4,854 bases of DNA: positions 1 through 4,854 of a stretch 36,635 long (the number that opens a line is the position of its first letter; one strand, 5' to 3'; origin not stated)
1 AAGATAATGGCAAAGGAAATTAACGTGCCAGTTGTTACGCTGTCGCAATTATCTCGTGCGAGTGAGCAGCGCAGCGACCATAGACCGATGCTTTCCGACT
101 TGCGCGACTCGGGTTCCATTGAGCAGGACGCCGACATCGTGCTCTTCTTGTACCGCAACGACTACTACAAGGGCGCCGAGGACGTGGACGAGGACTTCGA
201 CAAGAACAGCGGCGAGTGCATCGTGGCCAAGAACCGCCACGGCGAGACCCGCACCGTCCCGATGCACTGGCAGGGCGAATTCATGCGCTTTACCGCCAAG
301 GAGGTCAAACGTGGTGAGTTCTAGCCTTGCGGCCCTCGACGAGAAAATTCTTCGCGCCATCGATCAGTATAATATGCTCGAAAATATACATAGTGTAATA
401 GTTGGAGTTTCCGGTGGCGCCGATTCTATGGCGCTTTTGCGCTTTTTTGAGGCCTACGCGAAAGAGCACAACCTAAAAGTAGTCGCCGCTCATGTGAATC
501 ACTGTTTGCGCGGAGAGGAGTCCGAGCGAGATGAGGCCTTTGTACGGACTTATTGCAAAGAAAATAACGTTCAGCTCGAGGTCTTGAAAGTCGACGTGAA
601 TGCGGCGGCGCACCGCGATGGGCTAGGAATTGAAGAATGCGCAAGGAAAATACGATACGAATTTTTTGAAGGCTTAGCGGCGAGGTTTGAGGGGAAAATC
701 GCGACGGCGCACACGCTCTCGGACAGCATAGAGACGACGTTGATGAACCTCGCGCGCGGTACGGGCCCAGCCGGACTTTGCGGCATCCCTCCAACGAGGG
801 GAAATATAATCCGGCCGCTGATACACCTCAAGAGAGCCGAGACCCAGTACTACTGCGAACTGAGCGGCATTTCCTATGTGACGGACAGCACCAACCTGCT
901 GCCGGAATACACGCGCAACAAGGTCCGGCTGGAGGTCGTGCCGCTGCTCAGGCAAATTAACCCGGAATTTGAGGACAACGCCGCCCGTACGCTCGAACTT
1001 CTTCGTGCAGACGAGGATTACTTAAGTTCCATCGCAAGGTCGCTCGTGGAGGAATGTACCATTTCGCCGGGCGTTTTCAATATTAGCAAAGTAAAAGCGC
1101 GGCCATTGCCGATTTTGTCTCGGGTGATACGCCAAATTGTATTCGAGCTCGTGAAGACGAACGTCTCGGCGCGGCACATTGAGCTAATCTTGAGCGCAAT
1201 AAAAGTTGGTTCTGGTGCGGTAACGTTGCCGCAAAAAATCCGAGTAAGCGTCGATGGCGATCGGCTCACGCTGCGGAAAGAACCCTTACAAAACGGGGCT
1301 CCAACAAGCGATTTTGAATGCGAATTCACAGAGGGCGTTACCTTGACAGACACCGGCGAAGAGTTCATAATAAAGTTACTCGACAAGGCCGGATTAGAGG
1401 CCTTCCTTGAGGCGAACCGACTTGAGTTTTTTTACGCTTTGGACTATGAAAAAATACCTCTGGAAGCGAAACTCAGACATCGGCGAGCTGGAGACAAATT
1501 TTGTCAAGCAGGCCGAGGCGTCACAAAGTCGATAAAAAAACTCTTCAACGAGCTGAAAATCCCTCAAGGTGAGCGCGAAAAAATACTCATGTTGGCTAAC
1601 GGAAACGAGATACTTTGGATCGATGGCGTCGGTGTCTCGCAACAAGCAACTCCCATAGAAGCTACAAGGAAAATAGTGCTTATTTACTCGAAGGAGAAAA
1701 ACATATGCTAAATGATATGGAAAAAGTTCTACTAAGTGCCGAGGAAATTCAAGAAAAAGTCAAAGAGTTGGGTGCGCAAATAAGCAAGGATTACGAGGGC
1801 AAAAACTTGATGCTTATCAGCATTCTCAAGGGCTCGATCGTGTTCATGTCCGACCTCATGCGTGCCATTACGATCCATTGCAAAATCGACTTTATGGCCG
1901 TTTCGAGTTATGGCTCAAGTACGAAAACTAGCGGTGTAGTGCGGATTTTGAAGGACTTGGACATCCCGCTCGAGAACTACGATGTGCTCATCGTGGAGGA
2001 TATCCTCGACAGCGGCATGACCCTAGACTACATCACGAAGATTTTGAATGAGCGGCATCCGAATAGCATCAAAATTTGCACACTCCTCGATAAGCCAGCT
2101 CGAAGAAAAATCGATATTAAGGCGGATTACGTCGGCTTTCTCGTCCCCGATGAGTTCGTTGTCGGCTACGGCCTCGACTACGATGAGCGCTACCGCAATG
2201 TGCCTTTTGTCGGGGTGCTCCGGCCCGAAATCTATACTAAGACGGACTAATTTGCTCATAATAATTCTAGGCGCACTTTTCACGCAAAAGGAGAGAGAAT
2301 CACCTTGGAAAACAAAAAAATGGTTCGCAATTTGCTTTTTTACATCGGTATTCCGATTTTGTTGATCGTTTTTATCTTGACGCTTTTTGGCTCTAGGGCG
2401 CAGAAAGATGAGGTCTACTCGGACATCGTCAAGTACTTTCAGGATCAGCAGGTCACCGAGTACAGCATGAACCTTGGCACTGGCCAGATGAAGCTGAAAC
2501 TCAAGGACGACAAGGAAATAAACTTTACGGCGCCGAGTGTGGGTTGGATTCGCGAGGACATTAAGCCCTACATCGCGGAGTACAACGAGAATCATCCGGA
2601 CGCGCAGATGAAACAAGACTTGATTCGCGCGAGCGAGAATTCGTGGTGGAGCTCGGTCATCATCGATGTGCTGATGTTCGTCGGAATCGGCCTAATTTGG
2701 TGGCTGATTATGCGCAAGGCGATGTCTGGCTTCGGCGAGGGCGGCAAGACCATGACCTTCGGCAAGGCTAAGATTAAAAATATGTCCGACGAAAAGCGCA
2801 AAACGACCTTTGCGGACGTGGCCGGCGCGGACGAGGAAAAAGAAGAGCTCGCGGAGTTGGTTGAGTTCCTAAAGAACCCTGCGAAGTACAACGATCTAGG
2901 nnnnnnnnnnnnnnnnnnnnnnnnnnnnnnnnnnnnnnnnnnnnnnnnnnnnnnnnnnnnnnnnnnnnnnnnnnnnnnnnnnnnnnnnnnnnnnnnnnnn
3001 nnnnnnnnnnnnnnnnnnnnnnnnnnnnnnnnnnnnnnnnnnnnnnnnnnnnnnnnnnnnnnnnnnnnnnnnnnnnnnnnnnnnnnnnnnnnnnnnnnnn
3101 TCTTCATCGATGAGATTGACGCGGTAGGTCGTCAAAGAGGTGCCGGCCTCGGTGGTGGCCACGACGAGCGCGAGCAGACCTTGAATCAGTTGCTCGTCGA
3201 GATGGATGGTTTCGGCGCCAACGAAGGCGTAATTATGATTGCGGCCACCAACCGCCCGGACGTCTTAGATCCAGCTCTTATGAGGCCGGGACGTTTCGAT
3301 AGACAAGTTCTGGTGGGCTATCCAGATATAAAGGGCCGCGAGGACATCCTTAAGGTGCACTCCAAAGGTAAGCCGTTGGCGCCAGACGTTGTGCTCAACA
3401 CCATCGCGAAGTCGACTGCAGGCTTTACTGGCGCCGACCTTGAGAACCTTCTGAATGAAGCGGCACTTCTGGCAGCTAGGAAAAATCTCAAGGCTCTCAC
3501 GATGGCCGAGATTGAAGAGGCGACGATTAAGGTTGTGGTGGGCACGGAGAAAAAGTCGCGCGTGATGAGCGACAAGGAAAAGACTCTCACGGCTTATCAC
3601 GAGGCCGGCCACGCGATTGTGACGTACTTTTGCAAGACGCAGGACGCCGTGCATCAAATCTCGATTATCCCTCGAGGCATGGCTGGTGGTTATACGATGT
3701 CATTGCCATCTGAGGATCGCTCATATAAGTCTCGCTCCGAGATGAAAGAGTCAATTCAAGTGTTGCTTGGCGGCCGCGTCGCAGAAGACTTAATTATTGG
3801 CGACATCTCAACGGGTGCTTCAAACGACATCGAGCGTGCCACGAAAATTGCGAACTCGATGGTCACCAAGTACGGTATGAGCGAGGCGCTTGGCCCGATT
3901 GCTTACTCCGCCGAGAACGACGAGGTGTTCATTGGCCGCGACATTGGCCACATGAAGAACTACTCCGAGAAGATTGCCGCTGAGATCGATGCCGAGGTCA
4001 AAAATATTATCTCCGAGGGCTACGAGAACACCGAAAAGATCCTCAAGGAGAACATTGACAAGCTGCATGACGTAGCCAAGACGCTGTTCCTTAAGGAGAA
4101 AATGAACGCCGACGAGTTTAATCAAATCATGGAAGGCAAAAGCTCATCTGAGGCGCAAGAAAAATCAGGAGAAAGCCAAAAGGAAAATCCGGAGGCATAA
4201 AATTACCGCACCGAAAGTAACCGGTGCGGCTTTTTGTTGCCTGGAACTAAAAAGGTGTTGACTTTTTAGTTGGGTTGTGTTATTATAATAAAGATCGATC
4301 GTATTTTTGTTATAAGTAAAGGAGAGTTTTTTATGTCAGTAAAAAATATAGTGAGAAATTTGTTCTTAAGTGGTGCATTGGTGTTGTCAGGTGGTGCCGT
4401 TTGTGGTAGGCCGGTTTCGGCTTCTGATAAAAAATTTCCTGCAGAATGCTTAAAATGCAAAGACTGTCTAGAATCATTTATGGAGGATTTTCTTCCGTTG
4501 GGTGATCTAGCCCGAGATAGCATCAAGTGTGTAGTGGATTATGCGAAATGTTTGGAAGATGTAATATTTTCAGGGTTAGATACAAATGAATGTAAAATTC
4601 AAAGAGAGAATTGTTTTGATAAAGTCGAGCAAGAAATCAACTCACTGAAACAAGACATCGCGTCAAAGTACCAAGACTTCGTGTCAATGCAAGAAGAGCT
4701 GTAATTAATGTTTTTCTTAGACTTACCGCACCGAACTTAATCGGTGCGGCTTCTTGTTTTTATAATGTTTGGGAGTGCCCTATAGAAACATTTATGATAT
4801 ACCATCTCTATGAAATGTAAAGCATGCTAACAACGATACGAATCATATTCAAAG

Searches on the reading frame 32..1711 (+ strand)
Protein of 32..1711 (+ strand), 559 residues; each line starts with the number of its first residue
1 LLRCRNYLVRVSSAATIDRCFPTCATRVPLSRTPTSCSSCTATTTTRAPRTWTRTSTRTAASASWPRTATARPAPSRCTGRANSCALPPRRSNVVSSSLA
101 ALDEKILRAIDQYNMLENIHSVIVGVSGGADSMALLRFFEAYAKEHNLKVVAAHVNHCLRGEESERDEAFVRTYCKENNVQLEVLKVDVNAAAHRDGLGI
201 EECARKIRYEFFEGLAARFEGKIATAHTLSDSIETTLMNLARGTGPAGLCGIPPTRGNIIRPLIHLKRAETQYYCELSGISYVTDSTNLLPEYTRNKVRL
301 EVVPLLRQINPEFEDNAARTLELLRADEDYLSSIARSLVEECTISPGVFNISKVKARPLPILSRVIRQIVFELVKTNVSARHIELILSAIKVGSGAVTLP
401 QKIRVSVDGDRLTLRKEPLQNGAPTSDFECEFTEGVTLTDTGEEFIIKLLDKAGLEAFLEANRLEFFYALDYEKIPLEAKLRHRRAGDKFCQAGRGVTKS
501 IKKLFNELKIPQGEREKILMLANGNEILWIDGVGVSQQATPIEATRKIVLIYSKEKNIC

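Call 15: search_protein_families(library=pfam, proteins=[window:32-1711:+], max_evalue=0.001)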
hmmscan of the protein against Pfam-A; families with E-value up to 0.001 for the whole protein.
window:32-1711:+ (559 aa): 2 families
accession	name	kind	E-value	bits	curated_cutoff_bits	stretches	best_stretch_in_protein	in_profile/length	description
PF01171.26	ATP_bind_3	-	3.1e-51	174.1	27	1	122-300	2-181/182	PP-loop family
PF11734.13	TilS_C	-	5e-14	51.9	22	1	481-539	3-61/74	TilS substrate C-terminal domain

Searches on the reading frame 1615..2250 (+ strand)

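Call 15: search_protein_families(library=pfam, proteins=[window:1615-2250:+], max_evalue=0.001)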
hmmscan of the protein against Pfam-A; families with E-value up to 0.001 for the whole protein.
window:1615-2250:+ (211 aa): 1 family
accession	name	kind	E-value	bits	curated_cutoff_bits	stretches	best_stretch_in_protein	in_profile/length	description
PF00156.33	Pribosyltran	-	3e-29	101.8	26.3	1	42-189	2-157/158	Phosphoribosyl transferase domain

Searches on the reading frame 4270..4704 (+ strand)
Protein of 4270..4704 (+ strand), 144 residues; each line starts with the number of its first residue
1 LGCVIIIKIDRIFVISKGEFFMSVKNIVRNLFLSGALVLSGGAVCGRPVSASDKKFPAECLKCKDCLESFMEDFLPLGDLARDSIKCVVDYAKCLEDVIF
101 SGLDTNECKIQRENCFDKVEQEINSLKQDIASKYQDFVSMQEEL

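Call 15: search_protein_families(library=pfam, proteins=[window:4270-4704:+], max_evalue=0.001)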
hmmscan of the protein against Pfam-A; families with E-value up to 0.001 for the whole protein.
window:4270-4704:+ (144 aa): 0 families

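Call 61: search_protein_families(library=pfam, proteins=[window:4270-4704:+], max_evalue=0.01)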
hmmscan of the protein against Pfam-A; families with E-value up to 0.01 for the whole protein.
window:4270-4704:+ (144 aa): 1 family
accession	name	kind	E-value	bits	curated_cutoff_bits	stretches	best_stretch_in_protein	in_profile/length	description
PF00412.28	LIM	-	0.0074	17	22.9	0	48-74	12-40/58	LIM domain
